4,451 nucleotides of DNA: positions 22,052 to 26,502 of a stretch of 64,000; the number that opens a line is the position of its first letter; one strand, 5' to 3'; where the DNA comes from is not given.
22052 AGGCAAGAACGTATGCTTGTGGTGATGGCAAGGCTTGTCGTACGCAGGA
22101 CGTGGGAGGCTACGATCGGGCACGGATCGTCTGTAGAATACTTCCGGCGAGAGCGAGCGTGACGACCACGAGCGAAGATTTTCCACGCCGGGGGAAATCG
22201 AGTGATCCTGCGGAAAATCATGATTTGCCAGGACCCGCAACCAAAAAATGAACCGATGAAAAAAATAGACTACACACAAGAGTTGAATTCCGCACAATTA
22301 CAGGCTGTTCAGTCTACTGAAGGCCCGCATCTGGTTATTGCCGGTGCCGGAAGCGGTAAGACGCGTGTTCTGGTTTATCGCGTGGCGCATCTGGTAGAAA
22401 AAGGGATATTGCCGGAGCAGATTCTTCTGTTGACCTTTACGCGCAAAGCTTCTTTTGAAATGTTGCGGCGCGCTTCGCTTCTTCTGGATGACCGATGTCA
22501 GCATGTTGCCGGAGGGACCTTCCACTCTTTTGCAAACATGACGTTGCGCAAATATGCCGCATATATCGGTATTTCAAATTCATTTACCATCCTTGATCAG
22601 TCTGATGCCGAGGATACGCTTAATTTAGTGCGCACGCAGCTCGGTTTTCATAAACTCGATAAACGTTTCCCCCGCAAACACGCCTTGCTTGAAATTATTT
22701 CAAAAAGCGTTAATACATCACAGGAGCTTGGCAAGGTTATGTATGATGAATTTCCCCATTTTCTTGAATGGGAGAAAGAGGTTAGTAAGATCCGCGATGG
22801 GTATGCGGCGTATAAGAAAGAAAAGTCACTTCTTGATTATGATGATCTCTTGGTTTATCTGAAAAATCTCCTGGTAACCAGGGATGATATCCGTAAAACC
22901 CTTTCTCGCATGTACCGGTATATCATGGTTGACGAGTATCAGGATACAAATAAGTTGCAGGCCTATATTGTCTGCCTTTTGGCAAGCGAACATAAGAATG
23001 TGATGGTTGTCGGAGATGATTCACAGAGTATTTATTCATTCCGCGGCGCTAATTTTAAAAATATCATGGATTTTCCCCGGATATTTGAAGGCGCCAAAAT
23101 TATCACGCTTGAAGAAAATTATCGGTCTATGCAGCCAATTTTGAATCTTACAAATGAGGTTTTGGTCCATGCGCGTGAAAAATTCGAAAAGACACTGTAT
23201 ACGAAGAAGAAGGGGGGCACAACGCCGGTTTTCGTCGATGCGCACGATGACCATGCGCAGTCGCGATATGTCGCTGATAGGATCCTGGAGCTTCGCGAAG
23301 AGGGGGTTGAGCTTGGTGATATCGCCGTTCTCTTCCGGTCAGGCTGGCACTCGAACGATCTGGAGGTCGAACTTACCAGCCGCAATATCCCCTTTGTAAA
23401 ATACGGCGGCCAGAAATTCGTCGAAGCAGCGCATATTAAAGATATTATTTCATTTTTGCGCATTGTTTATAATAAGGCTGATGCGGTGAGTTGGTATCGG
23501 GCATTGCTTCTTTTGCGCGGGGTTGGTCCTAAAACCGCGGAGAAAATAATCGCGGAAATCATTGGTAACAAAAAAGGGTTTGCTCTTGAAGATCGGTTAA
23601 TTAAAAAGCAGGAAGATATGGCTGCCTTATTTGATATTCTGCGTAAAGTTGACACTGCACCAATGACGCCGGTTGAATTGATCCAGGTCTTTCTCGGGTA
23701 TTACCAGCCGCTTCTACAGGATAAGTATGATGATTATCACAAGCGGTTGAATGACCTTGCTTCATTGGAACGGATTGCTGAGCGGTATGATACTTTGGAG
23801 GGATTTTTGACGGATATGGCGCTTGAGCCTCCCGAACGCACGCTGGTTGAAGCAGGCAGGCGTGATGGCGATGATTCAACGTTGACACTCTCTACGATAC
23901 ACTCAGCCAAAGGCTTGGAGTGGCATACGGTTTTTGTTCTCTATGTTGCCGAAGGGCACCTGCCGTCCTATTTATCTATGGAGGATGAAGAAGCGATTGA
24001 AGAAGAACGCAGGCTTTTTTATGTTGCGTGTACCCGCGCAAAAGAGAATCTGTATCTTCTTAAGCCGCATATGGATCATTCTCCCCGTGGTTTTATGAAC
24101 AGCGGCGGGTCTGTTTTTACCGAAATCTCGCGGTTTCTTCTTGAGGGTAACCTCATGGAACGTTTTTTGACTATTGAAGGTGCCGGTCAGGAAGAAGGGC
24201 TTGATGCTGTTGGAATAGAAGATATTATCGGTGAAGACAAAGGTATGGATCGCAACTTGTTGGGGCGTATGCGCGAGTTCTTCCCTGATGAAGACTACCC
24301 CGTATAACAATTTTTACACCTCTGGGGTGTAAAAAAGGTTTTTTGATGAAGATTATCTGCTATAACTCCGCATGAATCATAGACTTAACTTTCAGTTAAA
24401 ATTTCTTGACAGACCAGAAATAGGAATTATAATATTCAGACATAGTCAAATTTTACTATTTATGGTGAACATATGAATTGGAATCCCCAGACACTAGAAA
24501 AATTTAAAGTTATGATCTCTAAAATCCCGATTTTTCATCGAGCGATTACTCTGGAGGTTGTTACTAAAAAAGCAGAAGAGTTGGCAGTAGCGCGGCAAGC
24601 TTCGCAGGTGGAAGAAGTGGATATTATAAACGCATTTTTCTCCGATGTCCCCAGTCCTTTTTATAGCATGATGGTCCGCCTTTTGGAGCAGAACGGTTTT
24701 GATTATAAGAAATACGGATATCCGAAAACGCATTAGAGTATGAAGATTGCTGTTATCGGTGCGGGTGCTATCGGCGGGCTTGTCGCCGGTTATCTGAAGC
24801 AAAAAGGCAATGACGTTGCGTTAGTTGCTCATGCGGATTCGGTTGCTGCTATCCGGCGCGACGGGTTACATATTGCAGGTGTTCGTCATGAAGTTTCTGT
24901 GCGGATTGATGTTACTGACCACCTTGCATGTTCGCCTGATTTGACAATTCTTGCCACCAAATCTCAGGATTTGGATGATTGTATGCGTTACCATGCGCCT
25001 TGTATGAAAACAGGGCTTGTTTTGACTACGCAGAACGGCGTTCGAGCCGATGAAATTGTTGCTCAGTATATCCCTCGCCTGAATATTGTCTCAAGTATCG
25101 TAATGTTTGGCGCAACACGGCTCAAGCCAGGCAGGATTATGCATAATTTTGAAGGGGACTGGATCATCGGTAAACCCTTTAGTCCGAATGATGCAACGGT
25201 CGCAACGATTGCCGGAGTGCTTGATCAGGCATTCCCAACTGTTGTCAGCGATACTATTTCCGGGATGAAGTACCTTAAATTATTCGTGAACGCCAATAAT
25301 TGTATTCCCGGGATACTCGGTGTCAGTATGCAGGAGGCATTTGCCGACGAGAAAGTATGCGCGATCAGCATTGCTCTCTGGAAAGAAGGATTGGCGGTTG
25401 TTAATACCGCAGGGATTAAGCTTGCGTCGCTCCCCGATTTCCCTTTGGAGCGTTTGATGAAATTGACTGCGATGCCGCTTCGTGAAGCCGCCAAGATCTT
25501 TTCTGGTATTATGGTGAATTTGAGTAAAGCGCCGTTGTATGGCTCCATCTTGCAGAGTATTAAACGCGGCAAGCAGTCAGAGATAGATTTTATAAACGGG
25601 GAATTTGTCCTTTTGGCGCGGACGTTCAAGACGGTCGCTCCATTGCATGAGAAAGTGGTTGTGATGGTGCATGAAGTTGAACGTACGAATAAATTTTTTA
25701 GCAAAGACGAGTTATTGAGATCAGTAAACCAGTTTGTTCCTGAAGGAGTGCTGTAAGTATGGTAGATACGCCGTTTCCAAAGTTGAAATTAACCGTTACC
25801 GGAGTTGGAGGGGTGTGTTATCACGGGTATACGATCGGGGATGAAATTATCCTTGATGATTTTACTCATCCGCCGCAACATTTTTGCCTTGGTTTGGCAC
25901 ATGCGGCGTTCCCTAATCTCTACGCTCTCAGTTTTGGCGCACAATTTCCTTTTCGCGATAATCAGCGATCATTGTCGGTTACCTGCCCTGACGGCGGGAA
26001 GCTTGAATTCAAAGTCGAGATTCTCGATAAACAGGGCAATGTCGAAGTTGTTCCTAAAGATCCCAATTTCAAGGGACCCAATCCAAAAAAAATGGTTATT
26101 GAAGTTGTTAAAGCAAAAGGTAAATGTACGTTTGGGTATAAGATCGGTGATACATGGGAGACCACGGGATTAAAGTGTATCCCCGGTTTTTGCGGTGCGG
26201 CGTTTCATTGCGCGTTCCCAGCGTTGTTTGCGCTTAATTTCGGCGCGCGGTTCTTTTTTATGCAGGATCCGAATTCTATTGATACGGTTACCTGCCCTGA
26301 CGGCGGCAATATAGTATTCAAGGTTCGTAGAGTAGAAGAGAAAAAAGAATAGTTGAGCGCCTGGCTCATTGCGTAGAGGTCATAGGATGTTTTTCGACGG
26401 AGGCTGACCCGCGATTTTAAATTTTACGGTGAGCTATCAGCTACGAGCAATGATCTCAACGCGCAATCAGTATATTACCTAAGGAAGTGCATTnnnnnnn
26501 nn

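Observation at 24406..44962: A type II PKS-like biosynthetic gene cluster with a B12-radical SAM enzyme and a built-in 5'-deoxyadenosine salvage module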

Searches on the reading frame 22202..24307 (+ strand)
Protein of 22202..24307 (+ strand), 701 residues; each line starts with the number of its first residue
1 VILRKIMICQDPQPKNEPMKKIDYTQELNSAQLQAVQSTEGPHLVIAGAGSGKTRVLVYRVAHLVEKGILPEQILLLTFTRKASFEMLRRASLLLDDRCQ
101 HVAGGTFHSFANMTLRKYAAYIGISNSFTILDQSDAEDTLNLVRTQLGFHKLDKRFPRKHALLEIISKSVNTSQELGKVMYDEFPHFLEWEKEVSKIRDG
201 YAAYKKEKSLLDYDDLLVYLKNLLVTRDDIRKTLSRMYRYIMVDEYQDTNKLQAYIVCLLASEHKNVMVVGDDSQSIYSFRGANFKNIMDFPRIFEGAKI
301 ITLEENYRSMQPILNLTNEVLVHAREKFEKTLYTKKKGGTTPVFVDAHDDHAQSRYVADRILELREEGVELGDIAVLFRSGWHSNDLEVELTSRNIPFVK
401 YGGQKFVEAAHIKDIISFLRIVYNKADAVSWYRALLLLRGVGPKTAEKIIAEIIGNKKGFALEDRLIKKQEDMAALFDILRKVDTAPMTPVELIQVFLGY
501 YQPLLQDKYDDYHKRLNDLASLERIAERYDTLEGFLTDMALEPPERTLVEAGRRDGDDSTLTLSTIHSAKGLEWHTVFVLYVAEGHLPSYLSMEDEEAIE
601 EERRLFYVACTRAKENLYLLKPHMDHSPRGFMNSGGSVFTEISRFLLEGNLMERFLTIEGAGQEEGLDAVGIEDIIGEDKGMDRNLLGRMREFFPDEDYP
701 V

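Call 3: search_protein_families(library=pfam, proteins=[window:22202-24307:+], max_evalue=0.01)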
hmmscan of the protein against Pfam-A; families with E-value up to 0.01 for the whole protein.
window:22202-24307:+ (701 aa): 6 families
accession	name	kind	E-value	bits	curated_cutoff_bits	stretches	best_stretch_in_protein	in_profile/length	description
PF00580.27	UvrD-helicase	-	3.4e-71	240.5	23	1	28-293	1-268/271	UvrD/REP helicase N-terminal domain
PF13361.12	UvrD_C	-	3.2e-57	195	25.6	1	301-619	1-345/350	UvrD-like helicase C-terminal domain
PF13245.12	AAA_19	-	8.9e-21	74.9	25.1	1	32-281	1-134/134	AAA domain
PF13538.12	UvrD_C_2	-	3.2e-10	40.1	27.4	1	562-620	3-52/52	UvrD-like helicase C-terminal domain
PF01443.25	Viral_helicase1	-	3.6e-08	34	21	0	554-620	178-227/228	Viral superfamily 1 RNA helicase core domain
PF13604.12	AAA_30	-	4.6e-06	26.9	27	0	28-87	2-62/191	AAA domain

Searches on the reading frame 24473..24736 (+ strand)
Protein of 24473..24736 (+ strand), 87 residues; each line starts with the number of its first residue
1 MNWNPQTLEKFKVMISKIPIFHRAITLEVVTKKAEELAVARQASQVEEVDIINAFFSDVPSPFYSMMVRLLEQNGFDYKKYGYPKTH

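Call 3: search_protein_families(library=pfam, proteins=[window:24473-24736:+], max_evalue=0.01)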
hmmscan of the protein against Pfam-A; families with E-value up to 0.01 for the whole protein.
window:24473-24736:+ (87 aa): 1 family
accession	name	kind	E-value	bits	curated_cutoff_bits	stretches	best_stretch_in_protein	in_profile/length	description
PF11084.13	DUF2621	-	4.8e-06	27.1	27.7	1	3-81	57-135/139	Protein of unknown function (DUF2621)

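Call 7: search_protein_families(library=ncbifam, proteins=[window:24473-24736:+], max_evalue=0.01)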
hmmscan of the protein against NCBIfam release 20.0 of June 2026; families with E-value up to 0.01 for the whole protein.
window:24473-24736:+ (87 aa): 0 families

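Call 70: search_protein_families(library=pfam, proteins=[window:24473-24736:+], max_evalue=5)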
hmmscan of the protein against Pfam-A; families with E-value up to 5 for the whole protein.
window:24473-24736:+ (87 aa): 3 families
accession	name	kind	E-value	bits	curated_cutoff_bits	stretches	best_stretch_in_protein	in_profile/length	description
PF11084.13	DUF2621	-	4.8e-06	27.1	27.7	1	3-81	57-135/139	Protein of unknown function (DUF2621)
PF08369.16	PCP_red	-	0.077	13.5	32.5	1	14-47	8-37/45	Proto-chlorophyllide reductase 57 kD subunit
PF16976.10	RcpC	-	0.15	12.4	28.8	1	23-46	86-109/114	Flp pilus assembly protein RcpC/CpaB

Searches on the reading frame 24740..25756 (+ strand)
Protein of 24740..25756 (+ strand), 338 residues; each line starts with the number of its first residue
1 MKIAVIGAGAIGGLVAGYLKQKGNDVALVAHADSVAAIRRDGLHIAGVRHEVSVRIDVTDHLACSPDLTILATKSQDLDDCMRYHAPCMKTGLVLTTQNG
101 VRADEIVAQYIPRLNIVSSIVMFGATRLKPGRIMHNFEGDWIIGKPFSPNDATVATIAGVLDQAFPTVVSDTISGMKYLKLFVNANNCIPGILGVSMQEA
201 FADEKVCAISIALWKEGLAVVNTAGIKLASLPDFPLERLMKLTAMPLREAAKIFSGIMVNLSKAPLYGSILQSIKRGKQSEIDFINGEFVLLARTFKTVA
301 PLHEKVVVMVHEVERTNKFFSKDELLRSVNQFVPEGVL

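Call 3: search_protein_families(library=pfam, proteins=[window:24740-25756:+], max_evalue=0.01)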
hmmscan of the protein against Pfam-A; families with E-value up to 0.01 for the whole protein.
window:24740-25756:+ (338 aa): 6 families
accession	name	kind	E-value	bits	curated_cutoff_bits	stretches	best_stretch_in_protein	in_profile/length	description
PF02558.23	ApbA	-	5.2e-31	107.7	22.2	1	3-145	1-147/150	Ketopantoate reductase PanE/ApbA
PF08546.17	ApbA_C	-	1.2e-14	55.2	22.7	1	174-314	3-125/125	Ketopantoate reductase PanE/ApbA C terminal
PF03807.23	F420_oxidored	-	0.00052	21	21.6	1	2-83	1-77/94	NADP oxidoreductase coenzyme F420-dependent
PF00070.33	Pyr_redox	-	0.00076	20.4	22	1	2-35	1-34/82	Pyridine nucleotide-disulphide oxidoreductase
PF01210.29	NAD_Gly3P_dh_N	-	0.0058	17.1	23.1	0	2-89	1-93/158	NAD-dependent glycerol-3-phosphate dehydrogenase N-terminus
PF03721.20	UDPG_MGDP_dh_N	-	0.0089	16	27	0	1-45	1-46/187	UDP-glucose/GDP-mannose dehydrogenase family, NAD binding domain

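Call 7: search_protein_families(library=ncbifam, proteins=[window:24740-25756:+], max_evalue=0.01)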
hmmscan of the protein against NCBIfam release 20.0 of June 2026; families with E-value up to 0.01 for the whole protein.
window:24740-25756:+ (338 aa): 22 families
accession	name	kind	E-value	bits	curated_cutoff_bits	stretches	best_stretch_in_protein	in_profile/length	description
TIGR00745.1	apbA_panE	subfamily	5.2e-48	163.9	141.35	1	2-316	1-304/305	2-dehydropantoate 2-reductase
NF005092.1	PRK06522.2-3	equivalog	1.6e-41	142.4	500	1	1-314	1-295/296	2-dehydropantoate 2-reductase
NF006083.0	PRK08229.1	equivalog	6.5e-38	130.5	371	1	1-329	3-334/341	2-dehydropantoate 2-reductase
NF005091.0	PRK06522.2-2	equivalog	1.2e-34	119.8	252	1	1-230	2-232/302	2-dehydropantoate 2-reductase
NF005088.0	PRK06522.1-2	subfamily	2.9e-31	108.7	371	1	1-316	1-304/308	2-dehydropantoate 2-reductase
NF005089.0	PRK06522.1-4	subfamily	1.7e-25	90.1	223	2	1-101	1-104/326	2-dehydropantoate 2-reductase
NF005087.0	PRK06522.1-1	equivalog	2.6e-18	66.1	351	2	1-185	1-181/296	2-dehydropantoate 2-reductase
NF005094.0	PRK06522.2-5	equivalog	9.1e-18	64.6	382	1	1-308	1-296/307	2-dehydropantoate 2-reductase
NF005093.0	PRK06522.2-4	equivalog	1.6e-16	60.6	308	1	1-189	4-195/304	2-dehydropantoate 2-reductase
NF004887.0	PRK06249.1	equivalog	4.5e-15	55.7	360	1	1-243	6-257/316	putative 2-dehydropantoate 2-reductase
NF009541.0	PRK12921.1-1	equivalog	7.8e-15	54.9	338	1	2-230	7-228/297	oxidoreductase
NF004311.0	PRK05708.1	equivalog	1.8e-12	46.7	378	1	2-185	4-189/305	putative 2-dehydropantoate 2-reductase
NF009543.0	PRK12921.1-5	equivalog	9.3e-12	44.7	339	1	1-151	1-154/305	oxidoreductase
NF009542.0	PRK12921.1-4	equivalog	8.5e-06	25.3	288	1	1-228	2-216/286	oxidoreductase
NF000942.0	PRK00094.1-4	subfamily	2.1e-05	23.9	257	1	1-100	3-108/334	NAD(P)H-dependent glycerol-3-phosphate dehydrogenase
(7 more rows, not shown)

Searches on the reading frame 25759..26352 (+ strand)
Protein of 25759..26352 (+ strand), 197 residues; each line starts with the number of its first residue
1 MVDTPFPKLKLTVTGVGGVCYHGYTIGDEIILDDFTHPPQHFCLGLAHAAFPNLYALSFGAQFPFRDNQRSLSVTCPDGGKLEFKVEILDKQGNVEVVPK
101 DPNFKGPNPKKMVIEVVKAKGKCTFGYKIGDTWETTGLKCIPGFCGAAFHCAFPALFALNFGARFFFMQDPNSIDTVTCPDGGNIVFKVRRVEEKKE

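Call 3: search_protein_families(library=pfam, proteins=[window:25759-26352:+], max_evalue=0.01)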
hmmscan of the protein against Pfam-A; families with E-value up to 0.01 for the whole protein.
window:25759-26352:+ (197 aa): 0 families

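Call 7: search_protein_families(library=ncbifam, proteins=[window:25759-26352:+], max_evalue=0.01)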
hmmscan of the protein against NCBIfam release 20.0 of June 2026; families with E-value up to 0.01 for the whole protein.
window:25759-26352:+ (197 aa): 1 family
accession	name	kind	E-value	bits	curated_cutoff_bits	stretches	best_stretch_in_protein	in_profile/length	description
TIGR04076.1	TIGR04076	subfamily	7.8e-27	93.7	33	2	110-193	2-90/91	TIGR04076 family protein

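Call 70: search_protein_families(library=pfam, proteins=[window:25759-26352:+], max_evalue=5)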
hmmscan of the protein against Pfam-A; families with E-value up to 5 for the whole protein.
window:25759-26352:+ (197 aa): 2 families
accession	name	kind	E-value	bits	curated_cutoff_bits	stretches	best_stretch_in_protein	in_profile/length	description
PF17333.7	DEFB136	-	0.085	13.3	30.7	0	118-133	11-26/51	Beta defensin 136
PF15277.12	Sec3-PIP2_bind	-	0.098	13.1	25.3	1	110-153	18-60/87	Exocyst complex component SEC3 N-terminal PIP2 binding PH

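Call 71: find_homologous_proteins(query=window:25759-26352:+)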
Query window:25759-26352:+ (197 aa): 811 proteins with E <= 0.001 among 859 candidates; the best 120 are listed.
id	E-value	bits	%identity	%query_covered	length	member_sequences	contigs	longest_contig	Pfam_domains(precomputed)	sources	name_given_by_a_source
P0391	7.2e-135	465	100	100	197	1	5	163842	-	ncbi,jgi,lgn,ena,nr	ncbi:MAG TPA: TIGR04076 family protein [Candidatus Omnitrophota bacterium]|nr:TIGR04076 family prote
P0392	1.3e-115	402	88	98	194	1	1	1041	-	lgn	-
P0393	2.1e-115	402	86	98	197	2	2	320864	-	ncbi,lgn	-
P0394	1.6e-114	399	85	99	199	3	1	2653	-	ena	-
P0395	2.1e-114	399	85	99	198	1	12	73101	-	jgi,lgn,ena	jgi:uncharacterized repeat protein (TIGR04076 family)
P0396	2.8e-114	398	83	100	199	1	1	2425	-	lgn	-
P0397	1.7e-113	396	83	99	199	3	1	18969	-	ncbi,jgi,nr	ncbi:MAG: TIGR04076 family protein [Candidatus Omnitrophica bacterium]|jgi:uncharacterized repeat pr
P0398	2.2e-113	395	83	99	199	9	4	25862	-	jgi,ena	jgi:uncharacterized repeat protein (TIGR04076 family)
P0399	2.6e-113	395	83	100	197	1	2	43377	-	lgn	-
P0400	2.9e-113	395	85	100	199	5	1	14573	-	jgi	jgi:uncharacterized repeat protein (TIGR04076 family)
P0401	3.1e-113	395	82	100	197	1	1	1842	-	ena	-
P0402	3.2e-113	395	84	98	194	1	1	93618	-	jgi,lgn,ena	-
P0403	4.6e-113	394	86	99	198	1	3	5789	-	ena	-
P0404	4.6e-113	394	86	99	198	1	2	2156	-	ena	-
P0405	6.1e-113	394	84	99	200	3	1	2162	-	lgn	-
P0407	7.0e-113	393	87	98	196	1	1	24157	-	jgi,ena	jgi:uncharacterized repeat protein (TIGR04076 family)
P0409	1.4e-112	393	84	99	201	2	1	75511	-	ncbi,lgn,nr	ncbi:MAG: TIGR04076 family protein [Candidatus Omnitrophica bacterium]|nr:TIGR04076 family protein [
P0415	2.2e-112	392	84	98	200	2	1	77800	-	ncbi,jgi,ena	ncbi:MAG: TIGR04076 family protein [Candidatus Omnitrophota bacterium]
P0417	2.3e-112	392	82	100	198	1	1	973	-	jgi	jgi:uncharacterized repeat protein (TIGR04076 family)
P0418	2.5e-112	392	83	99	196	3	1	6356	-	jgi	jgi:uncharacterized repeat protein (TIGR04076 family)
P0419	2.8e-112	392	82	99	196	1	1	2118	-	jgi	jgi:uncharacterized repeat protein (TIGR04076 family)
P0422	3.3e-112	391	81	99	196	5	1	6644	-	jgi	jgi:uncharacterized repeat protein (TIGR04076 family)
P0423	3.5e-112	391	84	99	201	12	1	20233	-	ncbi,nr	ncbi:MAG: TIGR04076 family protein [Candidatus Omnitrophica bacterium]|nr:TIGR04076 family protein [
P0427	4.0e-112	391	83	99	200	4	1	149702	-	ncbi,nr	ncbi:MAG: TIGR04076 family protein [Candidatus Omnitrophica bacterium]|nr:TIGR04076 family protein [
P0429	4.8e-112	391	84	98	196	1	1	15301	-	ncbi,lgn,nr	ncbi:MAG: TIGR04076 family protein [Candidatus Omnitrophica bacterium]|nr:TIGR04076 family protein [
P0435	1.3e-111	389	82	99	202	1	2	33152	-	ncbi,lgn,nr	ncbi:MAG: TIGR04076 family protein [Candidatus Omnitrophica bacterium]|nr:TIGR04076 family protein [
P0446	2.8e-111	388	83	99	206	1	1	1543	-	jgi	jgi:uncharacterized repeat protein (TIGR04076 family)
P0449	3.3e-111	388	82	99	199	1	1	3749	-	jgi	jgi:uncharacterized repeat protein (TIGR04076 family)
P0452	4.0e-111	388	83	99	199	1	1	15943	-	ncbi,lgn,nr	ncbi:MAG: TIGR04076 family protein [Candidatus Omnitrophica bacterium]|nr:TIGR04076 family protein [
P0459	8.2e-111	387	82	99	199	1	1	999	-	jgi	jgi:uncharacterized repeat protein (TIGR04076 family)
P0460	8.7e-111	387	84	98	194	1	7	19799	-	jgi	jgi:uncharacterized repeat protein (TIGR04076 family)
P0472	1.9e-110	386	83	98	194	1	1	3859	-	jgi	jgi:uncharacterized repeat protein (TIGR04076 family)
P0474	2.0e-110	385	83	97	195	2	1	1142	-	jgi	jgi:uncharacterized repeat protein (TIGR04076 family)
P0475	2.2e-110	385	81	100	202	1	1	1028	-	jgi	jgi:uncharacterized repeat protein (TIGR04076 family)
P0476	2.4e-110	385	83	99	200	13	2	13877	-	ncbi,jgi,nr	ncbi:MAG: TIGR04076 family protein [Candidatus Omnitrophica bacterium]|jgi:uncharacterized repeat pr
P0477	2.5e-110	385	82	98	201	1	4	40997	-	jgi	jgi:uncharacterized repeat protein (TIGR04076 family)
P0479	3.5e-110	385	82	99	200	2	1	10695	-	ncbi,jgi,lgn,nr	ncbi:MAG: TIGR04076 family protein [Candidatus Omnitrophica bacterium]|nr:TIGR04076 family protein [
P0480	4.1e-110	384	82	99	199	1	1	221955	-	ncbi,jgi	jgi:uncharacterized repeat protein (TIGR04076 family)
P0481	4.2e-110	384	84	99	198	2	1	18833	-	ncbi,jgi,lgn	ncbi:MAG: TIGR04076 family protein [Candidatus Omnitrophota bacterium]|jgi:uncharacterized repeat pr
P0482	4.5e-110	384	83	98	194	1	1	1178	-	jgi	jgi:uncharacterized repeat protein (TIGR04076 family)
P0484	5.3e-110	384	82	98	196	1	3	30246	-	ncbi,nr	ncbi:MAG: TIGR04076 family protein [Candidatus Omnitrophica bacterium]|nr:TIGR04076 family protein [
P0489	7.5e-110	384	81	99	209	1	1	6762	-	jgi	jgi:uncharacterized repeat protein (TIGR04076 family)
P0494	8.1e-110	383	82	99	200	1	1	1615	-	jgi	jgi:uncharacterized repeat protein (TIGR04076 family)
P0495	1.0e-109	383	82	99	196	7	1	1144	-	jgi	jgi:uncharacterized repeat protein (TIGR04076 family)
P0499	1.1e-109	383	81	99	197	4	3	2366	-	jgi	jgi:uncharacterized repeat protein (TIGR04076 family)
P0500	1.1e-109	383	81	98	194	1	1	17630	-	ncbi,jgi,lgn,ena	ncbi:MAG: TIGR04076 family protein [Candidatus Omnitrophota bacterium]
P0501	1.2e-109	383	81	99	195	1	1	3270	-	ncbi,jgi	jgi:uncharacterized repeat protein (TIGR04076 family)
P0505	1.4e-109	383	82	99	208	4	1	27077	-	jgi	jgi:uncharacterized repeat protein (TIGR04076 family)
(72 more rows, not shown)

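Call 77: predict_structure(alignment_id=A3)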
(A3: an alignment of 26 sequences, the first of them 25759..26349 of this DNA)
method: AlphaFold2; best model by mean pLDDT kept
length: 197 residues; sequences in the alignment: 26
mean_pLDDT: 74.0   pTM: 0.61
mean pLDDT of the five models: 74.0, 69.7, 66.6, 64.2, 62.6
residues with pLDDT >= 90: 12; 70-90: 110; 50-70: 68; < 50: 7
segments of 3 or more residues with pLDDT < 50: 195-197
pLDDT, mean of each block of 10 residues (from residue 1): 64 85 85 68 68 68 56 75 85 77 68 89 85 81 70 74 65 68 84 59
secondary structure, 60 per line:
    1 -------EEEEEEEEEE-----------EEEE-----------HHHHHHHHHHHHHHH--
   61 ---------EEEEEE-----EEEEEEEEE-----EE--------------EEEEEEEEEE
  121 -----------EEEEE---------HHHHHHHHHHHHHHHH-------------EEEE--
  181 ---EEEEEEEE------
elements in order: E8-17 E29-32 H44-58 E70-75 E81-89 E111-120 E132-136 H146-161 E175-178 E184-191
